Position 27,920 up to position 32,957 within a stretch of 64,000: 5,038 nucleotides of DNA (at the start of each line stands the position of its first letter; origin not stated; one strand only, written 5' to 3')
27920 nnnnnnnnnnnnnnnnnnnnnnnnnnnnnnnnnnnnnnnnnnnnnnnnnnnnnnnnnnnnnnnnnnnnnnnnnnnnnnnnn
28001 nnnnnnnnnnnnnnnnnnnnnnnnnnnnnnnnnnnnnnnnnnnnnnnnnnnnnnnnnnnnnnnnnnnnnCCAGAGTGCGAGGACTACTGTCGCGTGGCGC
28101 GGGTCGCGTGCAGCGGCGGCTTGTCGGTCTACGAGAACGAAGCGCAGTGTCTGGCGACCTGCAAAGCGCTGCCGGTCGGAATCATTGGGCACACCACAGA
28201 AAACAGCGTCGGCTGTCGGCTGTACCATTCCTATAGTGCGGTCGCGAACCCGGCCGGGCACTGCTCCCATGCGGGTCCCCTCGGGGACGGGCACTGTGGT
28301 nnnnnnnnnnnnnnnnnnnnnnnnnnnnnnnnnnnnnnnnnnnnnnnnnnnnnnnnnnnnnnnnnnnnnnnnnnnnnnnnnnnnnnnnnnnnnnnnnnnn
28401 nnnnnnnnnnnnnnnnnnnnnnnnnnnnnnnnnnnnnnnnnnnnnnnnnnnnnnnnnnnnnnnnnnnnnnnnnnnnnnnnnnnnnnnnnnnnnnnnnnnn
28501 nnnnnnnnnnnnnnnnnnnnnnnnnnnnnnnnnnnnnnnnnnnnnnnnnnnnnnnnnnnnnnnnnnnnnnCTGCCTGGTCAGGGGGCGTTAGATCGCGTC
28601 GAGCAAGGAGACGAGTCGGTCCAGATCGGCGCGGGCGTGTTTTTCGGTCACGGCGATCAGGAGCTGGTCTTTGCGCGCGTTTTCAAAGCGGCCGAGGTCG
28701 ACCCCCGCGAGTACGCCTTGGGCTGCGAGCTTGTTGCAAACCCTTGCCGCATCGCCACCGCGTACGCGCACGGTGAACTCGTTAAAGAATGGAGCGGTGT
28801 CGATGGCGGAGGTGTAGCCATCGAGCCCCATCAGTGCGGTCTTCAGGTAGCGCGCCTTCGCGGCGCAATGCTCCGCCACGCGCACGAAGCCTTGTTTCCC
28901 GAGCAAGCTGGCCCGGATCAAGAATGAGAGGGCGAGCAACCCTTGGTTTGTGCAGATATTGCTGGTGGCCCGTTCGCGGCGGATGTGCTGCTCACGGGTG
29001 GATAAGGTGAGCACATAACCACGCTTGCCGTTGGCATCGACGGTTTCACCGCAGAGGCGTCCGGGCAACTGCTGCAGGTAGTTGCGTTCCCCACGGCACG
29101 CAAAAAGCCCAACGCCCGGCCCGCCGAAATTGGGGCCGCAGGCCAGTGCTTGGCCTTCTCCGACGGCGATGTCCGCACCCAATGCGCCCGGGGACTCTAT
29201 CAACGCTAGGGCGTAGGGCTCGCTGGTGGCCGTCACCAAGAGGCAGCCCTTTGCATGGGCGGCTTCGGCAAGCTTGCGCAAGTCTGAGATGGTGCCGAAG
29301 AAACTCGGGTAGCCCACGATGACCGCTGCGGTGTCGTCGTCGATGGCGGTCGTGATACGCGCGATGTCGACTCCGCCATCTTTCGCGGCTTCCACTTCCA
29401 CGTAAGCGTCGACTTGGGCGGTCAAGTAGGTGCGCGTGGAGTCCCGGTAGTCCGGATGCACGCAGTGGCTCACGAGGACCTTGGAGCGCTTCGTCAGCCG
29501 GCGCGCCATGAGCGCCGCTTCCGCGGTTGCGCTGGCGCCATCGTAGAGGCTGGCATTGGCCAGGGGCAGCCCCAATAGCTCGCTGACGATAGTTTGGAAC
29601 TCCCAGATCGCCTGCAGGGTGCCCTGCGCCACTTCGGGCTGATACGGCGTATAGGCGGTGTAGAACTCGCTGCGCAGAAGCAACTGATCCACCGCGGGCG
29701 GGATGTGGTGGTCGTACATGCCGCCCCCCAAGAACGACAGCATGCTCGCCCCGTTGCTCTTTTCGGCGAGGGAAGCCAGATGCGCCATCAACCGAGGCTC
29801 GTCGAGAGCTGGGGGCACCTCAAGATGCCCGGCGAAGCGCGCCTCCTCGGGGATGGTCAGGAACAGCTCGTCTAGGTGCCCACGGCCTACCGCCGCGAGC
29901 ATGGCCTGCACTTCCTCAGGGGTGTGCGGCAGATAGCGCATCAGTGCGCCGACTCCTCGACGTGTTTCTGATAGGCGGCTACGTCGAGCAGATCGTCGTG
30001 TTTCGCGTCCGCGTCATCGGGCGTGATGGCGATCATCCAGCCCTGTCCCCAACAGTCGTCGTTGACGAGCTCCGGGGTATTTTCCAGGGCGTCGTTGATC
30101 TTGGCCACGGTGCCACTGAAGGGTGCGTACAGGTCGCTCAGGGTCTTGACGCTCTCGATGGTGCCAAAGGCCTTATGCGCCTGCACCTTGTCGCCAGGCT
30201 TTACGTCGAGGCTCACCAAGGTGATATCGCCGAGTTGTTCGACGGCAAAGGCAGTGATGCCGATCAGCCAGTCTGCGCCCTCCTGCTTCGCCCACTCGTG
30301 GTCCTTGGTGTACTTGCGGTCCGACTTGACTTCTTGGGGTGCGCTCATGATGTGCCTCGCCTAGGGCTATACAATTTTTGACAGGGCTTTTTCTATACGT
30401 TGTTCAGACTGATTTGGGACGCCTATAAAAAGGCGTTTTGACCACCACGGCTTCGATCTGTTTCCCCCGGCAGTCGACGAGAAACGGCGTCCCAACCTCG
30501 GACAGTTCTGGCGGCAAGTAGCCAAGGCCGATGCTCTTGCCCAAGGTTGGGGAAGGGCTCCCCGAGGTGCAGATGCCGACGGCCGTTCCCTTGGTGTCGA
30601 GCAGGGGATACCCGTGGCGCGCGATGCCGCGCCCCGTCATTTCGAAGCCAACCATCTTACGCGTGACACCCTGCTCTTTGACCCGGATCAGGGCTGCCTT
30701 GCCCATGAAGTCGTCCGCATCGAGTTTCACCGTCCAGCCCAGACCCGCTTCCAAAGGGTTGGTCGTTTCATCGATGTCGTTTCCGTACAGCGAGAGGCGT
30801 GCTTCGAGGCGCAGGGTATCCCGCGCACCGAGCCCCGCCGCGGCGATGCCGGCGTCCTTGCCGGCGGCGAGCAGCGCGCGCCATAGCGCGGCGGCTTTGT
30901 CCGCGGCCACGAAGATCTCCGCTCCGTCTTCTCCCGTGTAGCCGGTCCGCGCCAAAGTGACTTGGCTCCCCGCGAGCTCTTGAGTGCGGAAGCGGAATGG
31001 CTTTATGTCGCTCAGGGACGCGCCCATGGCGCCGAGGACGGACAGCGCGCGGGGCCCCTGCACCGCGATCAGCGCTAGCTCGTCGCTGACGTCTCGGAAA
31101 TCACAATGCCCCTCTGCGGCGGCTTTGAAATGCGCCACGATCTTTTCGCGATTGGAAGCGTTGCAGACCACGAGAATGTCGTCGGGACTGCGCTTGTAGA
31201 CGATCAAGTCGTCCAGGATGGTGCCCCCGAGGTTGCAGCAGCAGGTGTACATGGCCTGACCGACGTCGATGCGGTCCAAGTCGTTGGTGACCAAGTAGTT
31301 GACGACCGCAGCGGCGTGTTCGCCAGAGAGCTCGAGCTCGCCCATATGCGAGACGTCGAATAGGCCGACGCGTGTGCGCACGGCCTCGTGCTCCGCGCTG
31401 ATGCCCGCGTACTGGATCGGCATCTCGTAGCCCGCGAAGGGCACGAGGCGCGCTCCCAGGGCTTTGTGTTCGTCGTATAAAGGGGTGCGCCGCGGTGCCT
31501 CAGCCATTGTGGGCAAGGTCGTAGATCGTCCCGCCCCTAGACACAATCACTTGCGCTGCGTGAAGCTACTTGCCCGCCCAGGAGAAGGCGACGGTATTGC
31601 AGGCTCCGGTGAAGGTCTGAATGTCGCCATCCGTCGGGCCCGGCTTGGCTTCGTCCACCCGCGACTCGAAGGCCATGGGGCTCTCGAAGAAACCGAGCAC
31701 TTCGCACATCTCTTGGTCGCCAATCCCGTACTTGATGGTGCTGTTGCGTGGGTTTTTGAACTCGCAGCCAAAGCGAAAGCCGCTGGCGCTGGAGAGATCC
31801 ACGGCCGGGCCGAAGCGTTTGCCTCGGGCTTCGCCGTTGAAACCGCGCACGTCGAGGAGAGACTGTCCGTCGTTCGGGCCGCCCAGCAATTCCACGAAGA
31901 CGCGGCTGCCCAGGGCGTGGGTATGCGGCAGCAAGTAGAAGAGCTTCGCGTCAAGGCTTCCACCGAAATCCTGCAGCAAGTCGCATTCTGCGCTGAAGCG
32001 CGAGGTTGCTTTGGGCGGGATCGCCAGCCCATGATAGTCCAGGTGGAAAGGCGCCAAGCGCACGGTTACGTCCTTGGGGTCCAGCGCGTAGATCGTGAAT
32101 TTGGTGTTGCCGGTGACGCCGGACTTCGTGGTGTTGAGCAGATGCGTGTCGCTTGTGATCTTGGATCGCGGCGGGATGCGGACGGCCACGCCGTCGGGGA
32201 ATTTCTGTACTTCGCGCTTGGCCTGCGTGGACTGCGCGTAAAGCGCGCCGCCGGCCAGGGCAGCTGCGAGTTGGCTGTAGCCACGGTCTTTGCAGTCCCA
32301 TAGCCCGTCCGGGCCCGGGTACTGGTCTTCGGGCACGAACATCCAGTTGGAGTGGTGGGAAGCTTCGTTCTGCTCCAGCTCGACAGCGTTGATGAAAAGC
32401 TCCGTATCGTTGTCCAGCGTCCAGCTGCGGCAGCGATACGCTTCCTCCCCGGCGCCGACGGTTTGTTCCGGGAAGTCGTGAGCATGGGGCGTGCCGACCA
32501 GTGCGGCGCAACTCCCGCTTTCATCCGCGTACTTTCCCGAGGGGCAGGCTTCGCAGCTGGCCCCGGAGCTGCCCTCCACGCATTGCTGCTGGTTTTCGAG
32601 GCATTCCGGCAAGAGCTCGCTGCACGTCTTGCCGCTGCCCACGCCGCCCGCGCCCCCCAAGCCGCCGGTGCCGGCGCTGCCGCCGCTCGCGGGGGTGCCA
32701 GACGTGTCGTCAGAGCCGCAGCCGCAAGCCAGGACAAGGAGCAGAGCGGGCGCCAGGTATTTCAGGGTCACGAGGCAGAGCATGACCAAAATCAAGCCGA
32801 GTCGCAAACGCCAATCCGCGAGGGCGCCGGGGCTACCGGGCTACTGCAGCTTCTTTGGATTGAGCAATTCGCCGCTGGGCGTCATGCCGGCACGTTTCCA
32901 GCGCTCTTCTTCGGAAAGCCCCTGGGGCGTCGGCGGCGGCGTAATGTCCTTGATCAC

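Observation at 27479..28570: Lipoprotein built from four 8-cysteine modules, coupled to a kinase and a TPR/PEGA membrane protein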

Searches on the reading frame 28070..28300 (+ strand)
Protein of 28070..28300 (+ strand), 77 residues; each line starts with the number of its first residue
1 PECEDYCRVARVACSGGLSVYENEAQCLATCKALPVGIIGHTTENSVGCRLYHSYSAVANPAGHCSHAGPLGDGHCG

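Call 30: find_homologous_proteins(query=A2, max_evalue=0.001)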
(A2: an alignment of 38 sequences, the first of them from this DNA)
Query A2 (38 sequences) (77 aa, profile of the alignment): 2 proteins with E <= 0.001 among 351 candidates.
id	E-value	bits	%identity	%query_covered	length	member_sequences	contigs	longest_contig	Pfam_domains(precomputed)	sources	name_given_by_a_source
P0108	2.1e-19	88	40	96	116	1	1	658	PF28386.1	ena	-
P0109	2.6e-18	84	40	96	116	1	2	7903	PF28386.1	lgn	-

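Call 34: find_encoding_contigs(protein=P0109, flank=8000, max_places=2)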
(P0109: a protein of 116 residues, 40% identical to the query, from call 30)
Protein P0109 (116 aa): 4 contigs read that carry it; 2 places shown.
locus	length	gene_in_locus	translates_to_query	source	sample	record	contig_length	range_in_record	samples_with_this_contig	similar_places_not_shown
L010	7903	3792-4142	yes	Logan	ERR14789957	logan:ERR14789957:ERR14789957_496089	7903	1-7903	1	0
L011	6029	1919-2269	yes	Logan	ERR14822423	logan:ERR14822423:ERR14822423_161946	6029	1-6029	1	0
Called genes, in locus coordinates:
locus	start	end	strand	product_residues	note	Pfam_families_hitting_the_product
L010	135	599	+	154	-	PF17862:AAA_lid_3 (weak)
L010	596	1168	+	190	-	-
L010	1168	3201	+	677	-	PF13353:Fer4_12, PF04055:Radical_SAM (weak)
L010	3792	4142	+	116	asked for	PF28386:BfoA_C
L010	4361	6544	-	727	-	PF13385:Laminin_G_3, PF02210:Laminin_G_2 (weak)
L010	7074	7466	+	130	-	-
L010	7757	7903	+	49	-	?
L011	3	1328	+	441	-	?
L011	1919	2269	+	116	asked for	PF28386:BfoA_C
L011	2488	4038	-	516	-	PF13385:Laminin_G_3, PF02210:Laminin_G_2 (weak)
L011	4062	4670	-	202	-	PF13385:Laminin_G_3 (weak)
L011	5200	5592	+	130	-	-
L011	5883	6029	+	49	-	?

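Call 43: search_protein_representatives(alignment_id=A2)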
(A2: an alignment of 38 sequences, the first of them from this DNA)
Query: 38 sequences, 77 profile positions. Proteins with E-value up to 0.001 (for the whole library): 3040; up to 1e-10: 1901; up to 1e-30: 419. The best 150 are listed.
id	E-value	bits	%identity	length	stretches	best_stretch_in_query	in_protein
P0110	0.0e+00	1223.6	-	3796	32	1-77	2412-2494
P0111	0.0e+00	990.7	-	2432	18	1-77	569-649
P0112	2.9e-242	800.0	-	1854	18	1-77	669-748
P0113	5.5e-232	767.0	-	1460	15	1-77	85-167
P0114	9.2e-214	708.6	-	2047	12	1-77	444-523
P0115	1.2e-208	692.2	-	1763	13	1-77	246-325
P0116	2.1e-203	675.4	-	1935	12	1-77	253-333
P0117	7.2e-199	660.9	-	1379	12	1-77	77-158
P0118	3.2e-187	623.6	-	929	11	1-77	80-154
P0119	2.9e-178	594.9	-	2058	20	4-76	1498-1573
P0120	4.4e-168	562.3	-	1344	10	1-77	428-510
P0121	2.2e-154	518.4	-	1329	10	1-77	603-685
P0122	5.9e-140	472.2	-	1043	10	1-77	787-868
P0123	3.2e-136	460.2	-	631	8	2-77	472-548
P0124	4.5e-136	459.7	-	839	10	2-76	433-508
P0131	1.0e-108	372.1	-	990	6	3-77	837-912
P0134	3.0e-106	364.2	-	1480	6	3-76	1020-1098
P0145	3.2e-82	287.2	-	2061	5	2-77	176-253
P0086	1.4e-79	278.7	-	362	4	2-77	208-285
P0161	8.9e-71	250.5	-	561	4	1-77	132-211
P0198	4.3e-59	213.1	-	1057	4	1-77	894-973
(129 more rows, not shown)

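Call 45: list_cluster_members(proteins=[P0110, P0111, P0113, P0114, P0118, P0123, P0131, P0134, P0145, P0198])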
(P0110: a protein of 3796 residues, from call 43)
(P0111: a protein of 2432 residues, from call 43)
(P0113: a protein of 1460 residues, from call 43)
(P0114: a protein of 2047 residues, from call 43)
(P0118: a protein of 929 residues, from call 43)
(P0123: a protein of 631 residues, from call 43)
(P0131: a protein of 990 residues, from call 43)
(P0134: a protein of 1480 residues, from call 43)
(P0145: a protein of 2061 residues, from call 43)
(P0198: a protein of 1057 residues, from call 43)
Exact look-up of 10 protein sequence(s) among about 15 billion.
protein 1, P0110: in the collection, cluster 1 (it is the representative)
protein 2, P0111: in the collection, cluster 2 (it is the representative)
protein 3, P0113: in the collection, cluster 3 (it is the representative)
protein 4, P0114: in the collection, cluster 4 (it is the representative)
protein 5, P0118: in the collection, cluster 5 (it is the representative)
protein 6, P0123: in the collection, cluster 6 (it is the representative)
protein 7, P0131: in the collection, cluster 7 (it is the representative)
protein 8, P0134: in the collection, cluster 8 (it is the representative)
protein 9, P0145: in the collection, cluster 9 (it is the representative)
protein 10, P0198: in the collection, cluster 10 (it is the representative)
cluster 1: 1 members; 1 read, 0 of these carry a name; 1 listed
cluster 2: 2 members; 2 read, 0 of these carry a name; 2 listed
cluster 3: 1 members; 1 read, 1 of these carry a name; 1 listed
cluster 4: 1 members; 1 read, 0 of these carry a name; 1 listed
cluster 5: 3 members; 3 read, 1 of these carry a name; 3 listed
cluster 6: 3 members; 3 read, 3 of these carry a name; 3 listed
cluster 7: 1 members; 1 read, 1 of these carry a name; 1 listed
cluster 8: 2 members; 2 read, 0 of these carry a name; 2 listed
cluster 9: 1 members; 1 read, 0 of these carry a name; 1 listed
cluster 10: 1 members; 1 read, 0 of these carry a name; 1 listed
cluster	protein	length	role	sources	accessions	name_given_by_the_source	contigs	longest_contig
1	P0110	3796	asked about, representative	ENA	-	-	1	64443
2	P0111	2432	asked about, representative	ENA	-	-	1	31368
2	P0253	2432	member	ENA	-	-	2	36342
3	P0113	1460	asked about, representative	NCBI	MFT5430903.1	MAG: hypothetical protein ACI9OJ_001582, partial [Myxococcota bacterium]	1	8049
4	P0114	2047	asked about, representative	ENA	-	-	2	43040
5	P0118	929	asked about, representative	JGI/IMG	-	-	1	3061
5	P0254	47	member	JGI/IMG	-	hypothetical protein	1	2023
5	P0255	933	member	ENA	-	-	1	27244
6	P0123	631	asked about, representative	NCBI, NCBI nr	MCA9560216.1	MAG: hypothetical protein KC583_16825, partial [Myxococcales bacterium] | hypothetical protein [Myxococcales bacterium]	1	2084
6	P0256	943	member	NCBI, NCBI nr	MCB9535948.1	MAG: hypothetical protein H6704_06750 [Myxococcales bacterium] | hypothetical protein [Myxococcales bacterium]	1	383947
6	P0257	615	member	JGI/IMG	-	hypothetical protein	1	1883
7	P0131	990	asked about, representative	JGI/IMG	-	hypothetical protein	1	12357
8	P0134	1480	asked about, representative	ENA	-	-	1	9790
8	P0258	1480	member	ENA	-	-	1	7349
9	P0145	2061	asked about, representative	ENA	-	-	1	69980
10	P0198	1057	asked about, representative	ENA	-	-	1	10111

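Call 46: search_protein_families(library=pfam, proteins=[P0114, P0116, P0131, P0134, P0145, P0198], max_evalue=0.001)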
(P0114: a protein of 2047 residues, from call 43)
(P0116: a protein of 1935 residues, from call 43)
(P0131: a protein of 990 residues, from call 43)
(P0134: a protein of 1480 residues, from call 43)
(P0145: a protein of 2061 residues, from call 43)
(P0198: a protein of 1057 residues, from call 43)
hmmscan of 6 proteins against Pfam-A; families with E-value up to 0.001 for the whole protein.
P0114 (2047 aa): 1 family
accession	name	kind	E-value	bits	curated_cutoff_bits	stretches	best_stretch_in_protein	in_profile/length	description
PF04151.21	PPC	-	4.6e-14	53.5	25.9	0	1335-1400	3-70/70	Bacterial pre-peptidase C-terminal domain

P0116 (1935 aa): 3 families
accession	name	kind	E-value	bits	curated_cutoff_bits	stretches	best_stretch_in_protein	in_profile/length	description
PF00127.26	Copper-bind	-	7.2e-13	49.2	21.2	1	1844-1935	6-99/99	Copper binding proteins, plastocyanin/azurin family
PF00932.25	LTD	-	6.1e-06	27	34.3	1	1666-1749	34-103/109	Lamin Tail Domain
PF02928.21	zf-C5HC2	-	0.00086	20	22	0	507-523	2-18/54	C5HC2 zinc finger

P0131 (990 aa): 0 families

P0134 (1480 aa): 3 families
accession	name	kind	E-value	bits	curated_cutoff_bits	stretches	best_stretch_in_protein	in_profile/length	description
PF23951.1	DUF7282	-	9.2e-81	267.8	27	5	36-139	1-108/112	Domain of unknown function (DUF7282)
PF01152.27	Bac_globin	-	4e-09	37.1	21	1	1103-1228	1-119/121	Bacterial-like globin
PF06283.17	ThuA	-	5e-05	24.1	33.4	0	556-606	62-119/209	Trehalose utilisation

P0145 (2061 aa): 1 family
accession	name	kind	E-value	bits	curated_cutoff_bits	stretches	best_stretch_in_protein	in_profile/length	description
PF04151.21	PPC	-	1.7e-14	54.9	25.9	0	1059-1137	1-67/70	Bacterial pre-peptidase C-terminal domain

P0198 (1057 aa): 0 families

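Call 55: predict_structure(alignment_id=A2)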
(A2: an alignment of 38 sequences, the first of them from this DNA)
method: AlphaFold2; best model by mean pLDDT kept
length: 77 residues; sequences in the alignment: 38
mean_pLDDT: 97.3   pTM: 0.86
mean pLDDT of the five models: 97.3, 97.2, 97.1, 96.9, 96.0
residues with pLDDT >= 90: 74; 70-90: 3; 50-70: 0; < 50: 0
segments of 3 or more residues with pLDDT < 50: none
pLDDT, mean of each block of 10 residues (from residue 1): 96 98 98 96 98 98 98 95
secondary structure, 60 per line:
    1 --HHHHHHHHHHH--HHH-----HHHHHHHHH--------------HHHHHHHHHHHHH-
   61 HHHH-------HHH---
elements in order: H3-13 H24-32 H47-59 H61-64

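Call 59: fold_search(model_id=the predicted structure, library=pdb)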
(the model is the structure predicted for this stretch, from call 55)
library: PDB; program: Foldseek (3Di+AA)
matches with E <= 10: 1; with E <= 0.001: 0
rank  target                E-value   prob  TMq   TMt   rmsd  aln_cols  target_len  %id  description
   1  4ajg_A                9.6e+00  0.02  0.29  0.11   5.3        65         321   15  Identification and structural characterization of PDE10 fragment inhibitors (released 2013-03-06)

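Call 62: find_homologous_proteins(query=P0161, max_evalue=0.001)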
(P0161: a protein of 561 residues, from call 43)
Query P0161 (561 aa): 165 proteins with E <= 0.001 among 8000 candidates; the best 120 are listed.
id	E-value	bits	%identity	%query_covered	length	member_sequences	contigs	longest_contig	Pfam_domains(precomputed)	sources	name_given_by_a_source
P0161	0.0e+0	1219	100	100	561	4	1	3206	PF00127.27,PF28386.1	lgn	-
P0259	1.0e-260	885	75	96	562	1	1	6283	PF00127.27,PF28386.1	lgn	-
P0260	2.0e-259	880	74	98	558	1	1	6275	PF00127.27,PF28386.1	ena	-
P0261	1.0e-202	693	55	61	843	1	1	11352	PF28386.1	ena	-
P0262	7.3e-191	654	48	69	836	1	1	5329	PF28386.1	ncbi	-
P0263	2.2e-186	639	48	65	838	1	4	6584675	PF28386.1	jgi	-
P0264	5.9e-181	622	64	84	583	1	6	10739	PF00127.27,PF13473.13,PF28386.1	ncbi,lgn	-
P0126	1.0e-177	611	51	63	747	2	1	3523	PF28386.1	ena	-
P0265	2.2e-177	610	63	84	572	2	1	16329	PF00127.27,PF28386.1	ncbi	-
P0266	3.5e-176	606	50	81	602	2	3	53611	PF28386.1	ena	-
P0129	3.2e-173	596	53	59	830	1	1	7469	PF28386.1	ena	-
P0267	8.3e-173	595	59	89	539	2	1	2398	PF00127.27,PF13473.13,PF28386.1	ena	-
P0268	1.6e-170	587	62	76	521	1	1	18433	PF00127.27,PF28386.1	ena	-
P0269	1.4e-166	574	60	77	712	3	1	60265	PF28386.1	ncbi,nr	ncbi:MAG: hypothetical protein FJ100_03925 [Deltaproteobacteria bacterium]|nr:hypothetical protein [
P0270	5.3e-165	569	39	58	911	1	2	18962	PF28386.1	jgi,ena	jgi:hypothetical protein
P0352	1.5e-42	165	54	28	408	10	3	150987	PF14224.12,PF28386.1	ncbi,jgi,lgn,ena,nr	ncbi:MAG: DUF4331 family protein [Myxococcota bacterium]|jgi:hypothetical protein|nr:DUF4331 family 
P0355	1.2e-41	162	54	28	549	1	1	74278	PF01152.28,PF28386.1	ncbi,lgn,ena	-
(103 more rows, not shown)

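Call 84: search_protein_families(library=ncbifam, proteins=[P0161, P0109, P0352, P0131, P0355], max_evalue=0.01)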
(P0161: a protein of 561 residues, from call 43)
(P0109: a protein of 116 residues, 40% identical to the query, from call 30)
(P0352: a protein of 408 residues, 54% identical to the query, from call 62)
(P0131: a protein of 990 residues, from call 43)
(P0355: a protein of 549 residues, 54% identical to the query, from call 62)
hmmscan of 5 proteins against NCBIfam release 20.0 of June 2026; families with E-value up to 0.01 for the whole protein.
P0161 (561 aa): 4 families
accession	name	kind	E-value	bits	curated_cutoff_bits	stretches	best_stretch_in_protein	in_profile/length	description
TIGR02656.1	cyanin_plasto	equivalog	9.4e-14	51.6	87.85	1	478-560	11-98/99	plastocyanin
TIGR03102.1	halo_cynanin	subfamily_domain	1.9e-10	40.8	93.8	1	475-560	33-114/115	halocyanin domain-containing protein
TIGR02375.1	pseudoazurin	equivalog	2.3e-07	30.5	109.85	1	479-560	10-86/116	pseudoazurin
TIGR02657.1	amicyanin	equivalog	0.00025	21.4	110.2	1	479-560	6-82/83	amicyanin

P0109 (116 aa): 0 families

P0352 (408 aa): 0 families

P0131 (990 aa): 0 families

P0355 (549 aa): 0 families

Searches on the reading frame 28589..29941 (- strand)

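Call 89: search_protein_families(library=pfam, proteins=[window:28589-29941:-], max_evalue=0.00001)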
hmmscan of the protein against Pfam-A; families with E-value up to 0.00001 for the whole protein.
window:28589-29941:- (450 aa): 2 families
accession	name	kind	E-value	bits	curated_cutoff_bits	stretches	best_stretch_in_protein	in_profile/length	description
PF02347.22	GDC-P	-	3.6e-117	392.3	26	1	1-446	1-428/429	Glycine cleavage system P-protein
PF00266.25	Aminotran_5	-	1.2e-07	31.5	21.5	1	180-410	115-333/371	Aminotransferase class-V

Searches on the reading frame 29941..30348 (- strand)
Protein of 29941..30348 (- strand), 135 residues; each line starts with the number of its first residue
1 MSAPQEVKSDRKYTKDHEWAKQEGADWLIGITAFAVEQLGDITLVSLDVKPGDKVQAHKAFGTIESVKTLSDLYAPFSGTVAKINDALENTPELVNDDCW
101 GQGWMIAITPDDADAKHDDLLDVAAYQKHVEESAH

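Call 89: search_protein_families(library=pfam, proteins=[window:29941-30348:-], max_evalue=0.00001)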
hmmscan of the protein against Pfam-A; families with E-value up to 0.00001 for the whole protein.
window:29941-30348:- (135 aa): 1 family
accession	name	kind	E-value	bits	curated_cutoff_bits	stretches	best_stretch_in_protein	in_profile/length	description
PF01597.25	GCV_H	-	2.6e-35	121.4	22.2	1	11-132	1-121/122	Glycine cleavage H-protein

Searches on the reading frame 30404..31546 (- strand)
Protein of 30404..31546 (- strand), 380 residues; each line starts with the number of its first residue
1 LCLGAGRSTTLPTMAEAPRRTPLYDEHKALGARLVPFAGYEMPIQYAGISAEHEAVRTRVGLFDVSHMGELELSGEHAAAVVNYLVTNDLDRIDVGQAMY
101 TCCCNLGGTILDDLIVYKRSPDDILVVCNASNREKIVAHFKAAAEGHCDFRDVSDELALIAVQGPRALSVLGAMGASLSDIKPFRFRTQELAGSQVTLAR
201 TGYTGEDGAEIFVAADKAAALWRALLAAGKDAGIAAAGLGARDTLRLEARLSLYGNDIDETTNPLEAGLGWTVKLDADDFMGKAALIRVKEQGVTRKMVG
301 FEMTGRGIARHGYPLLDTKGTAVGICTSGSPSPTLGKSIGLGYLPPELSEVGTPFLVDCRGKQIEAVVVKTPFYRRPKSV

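Call 89: search_protein_families(library=pfam, proteins=[window:30404-31546:-], max_evalue=0.00001)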
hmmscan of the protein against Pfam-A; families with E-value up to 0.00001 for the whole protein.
window:30404-31546:- (380 aa): 2 families
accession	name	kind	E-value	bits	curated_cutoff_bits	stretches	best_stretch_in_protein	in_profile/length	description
PF01571.26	GCV_T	-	4.1e-93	311.8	25.6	1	23-272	1-255/255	Aminomethyltransferase folate-binding domain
PF08669.17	GCV_T_C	-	1.2e-24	86.4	25.9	1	296-374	1-79/80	Glycine cleavage T-protein C-terminal barrel domain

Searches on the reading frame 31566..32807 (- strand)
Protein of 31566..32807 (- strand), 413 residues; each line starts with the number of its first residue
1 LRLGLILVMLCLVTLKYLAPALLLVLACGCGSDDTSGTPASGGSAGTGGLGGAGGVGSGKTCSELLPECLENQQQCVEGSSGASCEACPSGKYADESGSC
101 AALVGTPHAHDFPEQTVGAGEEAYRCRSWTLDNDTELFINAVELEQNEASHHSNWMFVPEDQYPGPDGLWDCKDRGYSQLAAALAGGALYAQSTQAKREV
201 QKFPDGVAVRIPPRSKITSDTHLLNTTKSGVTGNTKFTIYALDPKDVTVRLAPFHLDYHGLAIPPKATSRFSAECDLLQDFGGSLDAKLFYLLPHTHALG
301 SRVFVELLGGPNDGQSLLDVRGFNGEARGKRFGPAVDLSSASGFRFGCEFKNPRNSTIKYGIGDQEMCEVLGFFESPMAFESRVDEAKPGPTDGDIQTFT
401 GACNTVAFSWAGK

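Call 3: search_protein_families(library=pfam, proteins=[window:31566-32807:-], max_evalue=1)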
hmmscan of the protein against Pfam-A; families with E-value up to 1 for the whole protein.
window:31566-32807:- (413 aa): 1 family
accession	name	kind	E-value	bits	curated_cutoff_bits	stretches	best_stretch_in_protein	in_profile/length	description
PF00053.31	EGF_laminin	-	0.47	11.1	21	0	68-100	12-49/49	Laminin EGF domain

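Call 4: search_protein_families(library=ncbifam, proteins=[window:31566-32807:-], max_evalue=1)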
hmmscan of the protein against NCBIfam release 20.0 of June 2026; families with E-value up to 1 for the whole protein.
window:31566-32807:- (413 aa): 1 family
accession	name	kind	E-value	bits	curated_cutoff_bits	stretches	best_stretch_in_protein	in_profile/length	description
NF038033.1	FEA1_rel_lipo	equivalog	0.8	8.3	250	0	23-111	8-85/406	FEA1-related lipoprotein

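Call 82: search_solved_structures(query=window:31566-32804:-, max_evalue=1)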
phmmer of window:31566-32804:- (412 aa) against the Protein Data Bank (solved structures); distinct sequences matched with E-value up to 1: 1.
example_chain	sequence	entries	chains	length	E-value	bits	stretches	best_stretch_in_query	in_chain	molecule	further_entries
6eld_A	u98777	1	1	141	0.26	13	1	39-76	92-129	Nucleolysin TIA-1 isoform p40,U1 small nuclear ribonucleoprotein C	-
